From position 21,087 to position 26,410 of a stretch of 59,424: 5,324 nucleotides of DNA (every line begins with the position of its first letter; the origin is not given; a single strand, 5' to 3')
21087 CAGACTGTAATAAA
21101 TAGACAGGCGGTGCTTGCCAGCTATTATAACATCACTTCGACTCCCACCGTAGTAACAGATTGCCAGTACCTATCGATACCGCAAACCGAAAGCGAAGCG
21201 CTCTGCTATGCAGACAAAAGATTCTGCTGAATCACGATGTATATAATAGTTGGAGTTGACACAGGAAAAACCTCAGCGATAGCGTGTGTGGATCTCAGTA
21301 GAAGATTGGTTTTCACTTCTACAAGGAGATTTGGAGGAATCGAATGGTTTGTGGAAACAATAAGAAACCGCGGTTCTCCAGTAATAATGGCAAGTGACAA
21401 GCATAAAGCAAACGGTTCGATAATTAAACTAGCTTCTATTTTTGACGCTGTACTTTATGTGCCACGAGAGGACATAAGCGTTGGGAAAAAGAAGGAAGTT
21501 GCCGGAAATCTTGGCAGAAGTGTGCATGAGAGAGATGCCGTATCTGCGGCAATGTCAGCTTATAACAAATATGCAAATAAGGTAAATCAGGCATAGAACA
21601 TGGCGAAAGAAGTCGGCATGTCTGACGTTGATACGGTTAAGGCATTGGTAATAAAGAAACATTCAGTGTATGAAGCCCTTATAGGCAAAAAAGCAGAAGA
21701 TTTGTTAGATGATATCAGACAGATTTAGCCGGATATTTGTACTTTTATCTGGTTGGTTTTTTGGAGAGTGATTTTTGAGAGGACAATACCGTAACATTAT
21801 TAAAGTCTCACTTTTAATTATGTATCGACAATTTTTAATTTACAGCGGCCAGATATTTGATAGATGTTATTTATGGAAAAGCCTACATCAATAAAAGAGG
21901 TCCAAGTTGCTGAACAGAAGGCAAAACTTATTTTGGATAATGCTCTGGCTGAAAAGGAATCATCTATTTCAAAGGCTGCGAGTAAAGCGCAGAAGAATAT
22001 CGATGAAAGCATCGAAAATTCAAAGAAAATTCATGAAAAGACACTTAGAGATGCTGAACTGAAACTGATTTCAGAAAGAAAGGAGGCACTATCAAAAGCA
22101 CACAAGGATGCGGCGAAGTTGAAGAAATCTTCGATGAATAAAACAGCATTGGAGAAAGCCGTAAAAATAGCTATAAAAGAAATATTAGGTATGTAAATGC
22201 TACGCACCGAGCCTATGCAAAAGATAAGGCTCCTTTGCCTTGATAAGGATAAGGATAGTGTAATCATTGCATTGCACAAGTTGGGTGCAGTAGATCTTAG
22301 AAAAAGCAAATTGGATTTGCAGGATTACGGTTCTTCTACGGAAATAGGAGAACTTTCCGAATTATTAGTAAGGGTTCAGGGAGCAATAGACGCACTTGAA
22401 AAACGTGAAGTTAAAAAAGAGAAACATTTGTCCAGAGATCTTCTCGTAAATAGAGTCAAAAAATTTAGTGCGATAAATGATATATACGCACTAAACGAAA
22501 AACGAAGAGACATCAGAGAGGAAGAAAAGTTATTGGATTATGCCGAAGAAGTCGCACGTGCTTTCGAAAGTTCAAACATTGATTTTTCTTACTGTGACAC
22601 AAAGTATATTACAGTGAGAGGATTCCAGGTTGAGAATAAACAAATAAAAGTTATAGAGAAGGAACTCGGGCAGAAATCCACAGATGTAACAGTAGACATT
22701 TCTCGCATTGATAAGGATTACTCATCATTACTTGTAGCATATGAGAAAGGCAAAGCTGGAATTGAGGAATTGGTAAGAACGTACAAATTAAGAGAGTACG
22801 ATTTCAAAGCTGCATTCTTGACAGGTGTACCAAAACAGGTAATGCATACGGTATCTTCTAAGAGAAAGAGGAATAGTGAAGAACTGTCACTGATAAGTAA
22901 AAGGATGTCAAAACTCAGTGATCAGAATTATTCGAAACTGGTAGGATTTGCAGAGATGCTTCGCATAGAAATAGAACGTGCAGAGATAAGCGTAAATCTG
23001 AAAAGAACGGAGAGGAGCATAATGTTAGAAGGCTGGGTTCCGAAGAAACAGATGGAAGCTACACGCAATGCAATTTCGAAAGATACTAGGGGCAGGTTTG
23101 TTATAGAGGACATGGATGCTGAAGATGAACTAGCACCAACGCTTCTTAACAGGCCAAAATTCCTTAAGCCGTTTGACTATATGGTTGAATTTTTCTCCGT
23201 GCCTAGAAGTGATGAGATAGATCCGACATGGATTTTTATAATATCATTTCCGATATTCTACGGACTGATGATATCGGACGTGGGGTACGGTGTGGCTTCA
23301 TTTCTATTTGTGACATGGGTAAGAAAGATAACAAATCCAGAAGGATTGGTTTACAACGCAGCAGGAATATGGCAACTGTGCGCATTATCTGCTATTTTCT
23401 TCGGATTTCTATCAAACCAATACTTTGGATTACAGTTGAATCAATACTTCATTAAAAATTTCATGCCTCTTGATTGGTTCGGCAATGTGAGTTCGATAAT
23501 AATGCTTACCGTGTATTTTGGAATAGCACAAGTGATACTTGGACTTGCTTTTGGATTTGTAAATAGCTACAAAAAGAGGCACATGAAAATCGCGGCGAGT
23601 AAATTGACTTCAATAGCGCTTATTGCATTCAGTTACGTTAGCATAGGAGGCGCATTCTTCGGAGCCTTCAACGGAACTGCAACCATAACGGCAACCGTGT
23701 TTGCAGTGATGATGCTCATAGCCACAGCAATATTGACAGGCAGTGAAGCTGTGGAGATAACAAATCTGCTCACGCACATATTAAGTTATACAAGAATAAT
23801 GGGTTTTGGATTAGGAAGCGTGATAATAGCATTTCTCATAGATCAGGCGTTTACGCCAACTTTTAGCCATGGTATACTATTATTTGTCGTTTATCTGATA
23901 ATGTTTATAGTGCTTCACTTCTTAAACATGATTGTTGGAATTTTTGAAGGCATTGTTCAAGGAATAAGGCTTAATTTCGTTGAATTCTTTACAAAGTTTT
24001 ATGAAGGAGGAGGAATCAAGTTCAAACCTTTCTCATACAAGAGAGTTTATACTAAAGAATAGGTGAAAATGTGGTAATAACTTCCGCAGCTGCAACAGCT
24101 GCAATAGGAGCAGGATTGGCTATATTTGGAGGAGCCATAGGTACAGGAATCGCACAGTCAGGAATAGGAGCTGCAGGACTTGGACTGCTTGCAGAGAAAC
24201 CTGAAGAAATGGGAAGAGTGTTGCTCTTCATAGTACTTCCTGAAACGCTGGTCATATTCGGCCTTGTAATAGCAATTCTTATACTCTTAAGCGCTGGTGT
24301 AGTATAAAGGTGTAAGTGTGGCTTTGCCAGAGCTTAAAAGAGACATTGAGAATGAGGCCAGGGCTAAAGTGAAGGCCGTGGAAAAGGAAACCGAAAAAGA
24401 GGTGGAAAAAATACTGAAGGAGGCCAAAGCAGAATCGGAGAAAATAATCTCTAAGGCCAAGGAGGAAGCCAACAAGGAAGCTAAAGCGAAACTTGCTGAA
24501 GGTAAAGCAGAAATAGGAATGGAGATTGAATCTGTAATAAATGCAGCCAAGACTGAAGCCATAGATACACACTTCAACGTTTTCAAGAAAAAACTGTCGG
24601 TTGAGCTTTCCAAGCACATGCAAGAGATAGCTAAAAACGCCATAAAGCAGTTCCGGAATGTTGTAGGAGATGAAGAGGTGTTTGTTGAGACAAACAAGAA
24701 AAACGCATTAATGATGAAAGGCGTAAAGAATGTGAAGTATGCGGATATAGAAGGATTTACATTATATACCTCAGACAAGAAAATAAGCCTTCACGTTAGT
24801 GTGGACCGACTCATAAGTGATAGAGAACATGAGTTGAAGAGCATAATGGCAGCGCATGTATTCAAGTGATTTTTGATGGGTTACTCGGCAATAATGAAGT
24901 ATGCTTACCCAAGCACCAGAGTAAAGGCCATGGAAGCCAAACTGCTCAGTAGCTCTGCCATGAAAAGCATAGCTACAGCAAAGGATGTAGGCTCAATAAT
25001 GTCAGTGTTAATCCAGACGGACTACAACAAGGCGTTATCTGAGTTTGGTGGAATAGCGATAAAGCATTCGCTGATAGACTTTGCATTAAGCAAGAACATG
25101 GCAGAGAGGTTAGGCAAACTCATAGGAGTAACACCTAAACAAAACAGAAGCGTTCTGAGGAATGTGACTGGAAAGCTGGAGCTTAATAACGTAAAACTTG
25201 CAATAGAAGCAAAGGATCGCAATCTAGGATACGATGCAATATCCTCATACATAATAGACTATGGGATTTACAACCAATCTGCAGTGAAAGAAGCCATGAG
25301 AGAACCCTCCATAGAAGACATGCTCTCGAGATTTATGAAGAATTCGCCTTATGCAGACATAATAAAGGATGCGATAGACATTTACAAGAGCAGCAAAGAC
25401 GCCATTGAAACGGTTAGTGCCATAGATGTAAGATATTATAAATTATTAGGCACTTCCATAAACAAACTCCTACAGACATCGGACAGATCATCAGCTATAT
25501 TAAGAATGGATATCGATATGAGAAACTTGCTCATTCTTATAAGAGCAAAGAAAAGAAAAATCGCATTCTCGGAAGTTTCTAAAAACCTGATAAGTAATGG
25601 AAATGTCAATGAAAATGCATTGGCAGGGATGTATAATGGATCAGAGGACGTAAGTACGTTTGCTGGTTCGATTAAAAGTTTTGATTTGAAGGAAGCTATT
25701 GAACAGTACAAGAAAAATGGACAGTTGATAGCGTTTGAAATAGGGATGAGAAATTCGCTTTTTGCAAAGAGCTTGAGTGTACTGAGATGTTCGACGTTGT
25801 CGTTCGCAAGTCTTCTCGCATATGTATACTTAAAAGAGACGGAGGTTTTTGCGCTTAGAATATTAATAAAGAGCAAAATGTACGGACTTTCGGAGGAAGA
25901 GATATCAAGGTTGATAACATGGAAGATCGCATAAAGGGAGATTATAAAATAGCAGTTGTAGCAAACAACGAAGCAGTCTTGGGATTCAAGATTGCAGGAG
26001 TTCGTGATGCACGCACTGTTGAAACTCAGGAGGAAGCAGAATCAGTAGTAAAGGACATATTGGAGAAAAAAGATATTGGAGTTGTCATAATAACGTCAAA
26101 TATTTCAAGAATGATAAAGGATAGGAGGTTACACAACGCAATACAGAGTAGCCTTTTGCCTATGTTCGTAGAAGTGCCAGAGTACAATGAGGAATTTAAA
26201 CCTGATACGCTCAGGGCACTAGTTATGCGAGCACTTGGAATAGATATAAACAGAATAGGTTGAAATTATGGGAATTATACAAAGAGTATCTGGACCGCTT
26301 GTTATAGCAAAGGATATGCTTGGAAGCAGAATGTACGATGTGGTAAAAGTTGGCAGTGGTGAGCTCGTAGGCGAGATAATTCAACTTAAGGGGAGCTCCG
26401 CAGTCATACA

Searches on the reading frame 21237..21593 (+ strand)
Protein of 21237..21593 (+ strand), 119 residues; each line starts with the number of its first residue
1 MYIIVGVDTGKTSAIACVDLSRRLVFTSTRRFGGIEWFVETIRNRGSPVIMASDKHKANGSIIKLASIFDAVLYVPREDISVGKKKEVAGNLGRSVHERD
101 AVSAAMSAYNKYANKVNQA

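Call 75: search_protein_families(library=pfam, max_evalue=0.01, proteins=[window:21237-21593:+])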
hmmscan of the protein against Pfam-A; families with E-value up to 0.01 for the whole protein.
window:21237-21593:+ (119 aa): 1 family
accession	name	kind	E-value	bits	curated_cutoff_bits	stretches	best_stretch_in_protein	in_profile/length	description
PF04312.18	DUF460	-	5.3e-26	91.4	28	1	2-105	31-135/135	Protein of unknown function (DUF460)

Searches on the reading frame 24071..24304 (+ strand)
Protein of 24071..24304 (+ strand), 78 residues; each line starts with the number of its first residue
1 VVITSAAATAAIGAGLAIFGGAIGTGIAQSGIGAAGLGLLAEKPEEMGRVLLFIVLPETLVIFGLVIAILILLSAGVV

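Call 75: search_protein_families(library=pfam, max_evalue=0.01, proteins=[window:24071-24304:+])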
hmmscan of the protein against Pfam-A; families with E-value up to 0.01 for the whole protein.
window:24071-24304:+ (78 aa): 1 family
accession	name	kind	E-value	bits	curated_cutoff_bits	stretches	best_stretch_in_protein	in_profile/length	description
PF00137.26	ATP-synt_C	-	8.1e-16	58.5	24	1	12-71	1-60/60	ATP synthase subunit C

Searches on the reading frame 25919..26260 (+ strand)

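Call 75: search_protein_families(library=pfam, max_evalue=0.01, proteins=[window:25919-26260:+])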
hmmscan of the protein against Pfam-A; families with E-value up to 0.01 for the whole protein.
window:25919-26260:+ (114 aa): 1 family
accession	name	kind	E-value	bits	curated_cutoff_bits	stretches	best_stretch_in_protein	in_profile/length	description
PF01990.22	ATP-synt_F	-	6.7e-17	62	23.5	1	11-98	1-87/91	ATP synthase (F/14-kDa) subunit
